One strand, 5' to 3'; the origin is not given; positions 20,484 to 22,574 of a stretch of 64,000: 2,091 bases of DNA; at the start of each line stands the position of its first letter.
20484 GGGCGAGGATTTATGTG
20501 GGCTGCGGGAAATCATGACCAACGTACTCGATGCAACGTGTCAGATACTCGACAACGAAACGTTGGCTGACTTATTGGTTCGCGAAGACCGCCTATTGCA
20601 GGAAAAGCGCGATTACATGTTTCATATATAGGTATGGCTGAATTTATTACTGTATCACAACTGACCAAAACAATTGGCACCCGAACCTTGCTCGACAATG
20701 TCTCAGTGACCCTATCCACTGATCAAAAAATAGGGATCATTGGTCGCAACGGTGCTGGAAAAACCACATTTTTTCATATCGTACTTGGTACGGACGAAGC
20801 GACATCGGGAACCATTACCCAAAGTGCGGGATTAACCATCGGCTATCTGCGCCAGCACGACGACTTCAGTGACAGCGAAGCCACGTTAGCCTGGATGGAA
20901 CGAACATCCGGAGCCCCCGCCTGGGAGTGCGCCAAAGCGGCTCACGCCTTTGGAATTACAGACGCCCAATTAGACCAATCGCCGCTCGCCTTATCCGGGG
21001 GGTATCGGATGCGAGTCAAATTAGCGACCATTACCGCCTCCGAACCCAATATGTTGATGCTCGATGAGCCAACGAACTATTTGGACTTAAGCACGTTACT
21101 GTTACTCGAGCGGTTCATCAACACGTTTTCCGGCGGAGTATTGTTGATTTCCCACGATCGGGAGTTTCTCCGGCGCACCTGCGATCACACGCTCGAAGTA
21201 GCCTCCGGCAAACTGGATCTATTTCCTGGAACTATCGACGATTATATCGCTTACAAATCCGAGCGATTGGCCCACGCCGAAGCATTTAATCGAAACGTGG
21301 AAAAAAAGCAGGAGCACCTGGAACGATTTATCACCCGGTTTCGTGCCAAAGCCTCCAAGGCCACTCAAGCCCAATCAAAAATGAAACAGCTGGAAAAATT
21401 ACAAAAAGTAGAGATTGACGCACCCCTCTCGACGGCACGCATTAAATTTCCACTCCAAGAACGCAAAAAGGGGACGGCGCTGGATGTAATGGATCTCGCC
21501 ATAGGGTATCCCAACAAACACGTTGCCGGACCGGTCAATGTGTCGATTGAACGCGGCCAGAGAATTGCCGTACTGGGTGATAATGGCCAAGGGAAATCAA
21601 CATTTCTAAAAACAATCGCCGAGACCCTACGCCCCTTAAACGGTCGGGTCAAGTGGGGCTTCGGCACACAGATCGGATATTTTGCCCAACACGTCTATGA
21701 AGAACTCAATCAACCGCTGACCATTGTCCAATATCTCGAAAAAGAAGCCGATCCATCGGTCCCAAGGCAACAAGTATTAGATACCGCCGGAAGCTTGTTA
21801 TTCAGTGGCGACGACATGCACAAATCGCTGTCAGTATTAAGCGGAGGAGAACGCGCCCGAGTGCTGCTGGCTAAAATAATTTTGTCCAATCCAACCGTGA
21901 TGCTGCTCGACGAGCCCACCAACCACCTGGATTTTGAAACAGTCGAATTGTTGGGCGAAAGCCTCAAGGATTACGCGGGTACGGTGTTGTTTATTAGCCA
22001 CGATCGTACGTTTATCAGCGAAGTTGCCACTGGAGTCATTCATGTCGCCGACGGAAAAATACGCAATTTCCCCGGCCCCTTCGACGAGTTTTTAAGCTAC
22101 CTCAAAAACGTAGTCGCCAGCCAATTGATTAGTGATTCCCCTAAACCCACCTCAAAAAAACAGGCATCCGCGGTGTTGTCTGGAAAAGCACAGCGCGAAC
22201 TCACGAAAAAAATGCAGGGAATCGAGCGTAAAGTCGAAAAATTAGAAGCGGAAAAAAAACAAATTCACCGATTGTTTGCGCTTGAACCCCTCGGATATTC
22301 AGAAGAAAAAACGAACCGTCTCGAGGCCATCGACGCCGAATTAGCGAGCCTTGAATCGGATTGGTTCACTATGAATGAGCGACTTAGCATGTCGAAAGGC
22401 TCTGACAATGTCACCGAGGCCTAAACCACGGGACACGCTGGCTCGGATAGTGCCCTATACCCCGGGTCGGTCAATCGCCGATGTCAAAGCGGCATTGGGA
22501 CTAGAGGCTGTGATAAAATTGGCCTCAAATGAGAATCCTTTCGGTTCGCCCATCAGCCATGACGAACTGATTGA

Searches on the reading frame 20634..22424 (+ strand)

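Call 12: search_protein_families(library=pfam, proteins=[window:20634-22424:+], max_evalue=0.00001)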
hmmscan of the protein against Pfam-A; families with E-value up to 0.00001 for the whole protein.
window:20634-22424:+ (596 aa): 5 families
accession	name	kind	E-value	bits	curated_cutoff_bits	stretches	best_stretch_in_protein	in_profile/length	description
PF00005.33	ABC_tran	-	2.9e-49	167.6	25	2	300-430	3-137/137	ABC transporter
PF12848.13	ABC_tran_Xtn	-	6.8e-25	87.4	25.9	1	187-262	1-76/85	ABC transporter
PF13304.12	AAA_21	-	2.4e-11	44.7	27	0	405-457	241-299/304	AAA domain, putative AbiEii toxin, Type IV TA system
PF02463.25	SMC_N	-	2.6e-09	37.3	40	0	401-465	136-206/220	RecF/RecN/SMC N terminal domain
PF13555.12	AAA_29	-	3.5e-06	27.1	27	0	302-334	16-48/61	P-loop containing region of AAA domain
